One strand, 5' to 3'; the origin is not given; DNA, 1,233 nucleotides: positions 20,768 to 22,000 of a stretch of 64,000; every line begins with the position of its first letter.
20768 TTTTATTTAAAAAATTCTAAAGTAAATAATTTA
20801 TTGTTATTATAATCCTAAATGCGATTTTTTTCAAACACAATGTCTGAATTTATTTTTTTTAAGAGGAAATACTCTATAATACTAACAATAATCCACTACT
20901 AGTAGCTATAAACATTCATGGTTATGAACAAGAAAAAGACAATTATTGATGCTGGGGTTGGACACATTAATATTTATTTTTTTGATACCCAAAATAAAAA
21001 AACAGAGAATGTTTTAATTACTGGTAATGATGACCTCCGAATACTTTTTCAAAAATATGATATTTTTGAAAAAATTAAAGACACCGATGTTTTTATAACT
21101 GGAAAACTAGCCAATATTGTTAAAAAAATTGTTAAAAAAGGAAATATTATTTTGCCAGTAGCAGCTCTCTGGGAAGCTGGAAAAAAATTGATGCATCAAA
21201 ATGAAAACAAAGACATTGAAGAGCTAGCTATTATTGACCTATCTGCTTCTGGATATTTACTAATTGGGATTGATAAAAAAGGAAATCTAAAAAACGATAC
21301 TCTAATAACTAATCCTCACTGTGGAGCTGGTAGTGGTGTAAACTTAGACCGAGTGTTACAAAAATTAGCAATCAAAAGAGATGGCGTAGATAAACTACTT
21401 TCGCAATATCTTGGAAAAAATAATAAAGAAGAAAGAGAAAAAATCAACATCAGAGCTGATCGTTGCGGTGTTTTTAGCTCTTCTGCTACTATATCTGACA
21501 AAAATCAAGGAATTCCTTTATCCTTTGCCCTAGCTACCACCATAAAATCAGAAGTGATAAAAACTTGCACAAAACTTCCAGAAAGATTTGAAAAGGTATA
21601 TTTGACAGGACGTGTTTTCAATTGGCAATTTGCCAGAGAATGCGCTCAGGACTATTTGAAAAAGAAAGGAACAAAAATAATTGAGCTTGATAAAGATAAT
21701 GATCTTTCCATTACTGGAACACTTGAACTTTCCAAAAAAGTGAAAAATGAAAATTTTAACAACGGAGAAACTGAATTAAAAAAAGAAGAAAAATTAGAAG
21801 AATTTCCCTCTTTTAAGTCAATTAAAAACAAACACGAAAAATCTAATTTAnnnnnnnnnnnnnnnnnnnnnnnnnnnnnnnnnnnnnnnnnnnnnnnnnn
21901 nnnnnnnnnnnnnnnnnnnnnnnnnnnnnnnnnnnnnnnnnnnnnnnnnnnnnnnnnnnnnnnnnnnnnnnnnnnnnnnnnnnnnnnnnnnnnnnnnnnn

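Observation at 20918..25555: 1545-aa fused double-activase / dehydratase-like protein in an otherwise minimal-metabolism context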

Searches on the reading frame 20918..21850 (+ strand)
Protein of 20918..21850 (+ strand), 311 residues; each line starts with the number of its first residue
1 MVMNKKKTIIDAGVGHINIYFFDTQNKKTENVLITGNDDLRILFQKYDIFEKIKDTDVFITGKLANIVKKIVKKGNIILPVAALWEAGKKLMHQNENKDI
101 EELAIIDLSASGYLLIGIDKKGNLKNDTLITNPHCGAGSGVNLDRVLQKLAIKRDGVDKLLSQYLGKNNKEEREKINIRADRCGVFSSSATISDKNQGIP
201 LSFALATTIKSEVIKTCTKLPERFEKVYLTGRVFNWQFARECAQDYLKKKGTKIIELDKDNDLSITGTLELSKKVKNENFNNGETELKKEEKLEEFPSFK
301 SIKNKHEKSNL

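Call 6: search_protein_families(library=ncbifam, proteins=[window:20918-21850:+], max_evalue=0.1)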
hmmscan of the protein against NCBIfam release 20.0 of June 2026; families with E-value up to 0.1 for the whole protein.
window:20918-21850:+ (311 aa): 2 families
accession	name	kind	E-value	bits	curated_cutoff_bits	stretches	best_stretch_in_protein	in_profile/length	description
TIGR00241.1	CoA_E_activ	domain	0.00057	19.5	125.4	1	105-217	95-194/248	acyl-CoA dehydratase activase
NF011270.0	PRK14677.1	equivalog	0.013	15.8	124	1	234-257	2-25/108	hypothetical protein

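Call 42: search_protein_families(library=pfam, proteins=[window:20918-21850:+], max_evalue=10)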
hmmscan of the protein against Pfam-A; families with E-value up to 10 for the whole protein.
window:20918-21850:+ (311 aa): 2 families
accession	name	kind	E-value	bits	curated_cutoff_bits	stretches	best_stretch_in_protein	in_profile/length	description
PF01869.26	BcrAD_BadFG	-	0.0016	18.4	31.5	1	102-253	107-250/271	BadF/BadG/BcrA/BcrD ATPase family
PF12091.13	DUF3567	-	0.063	14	25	1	43-74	29-60/89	Protein of unknown function (DUF3567)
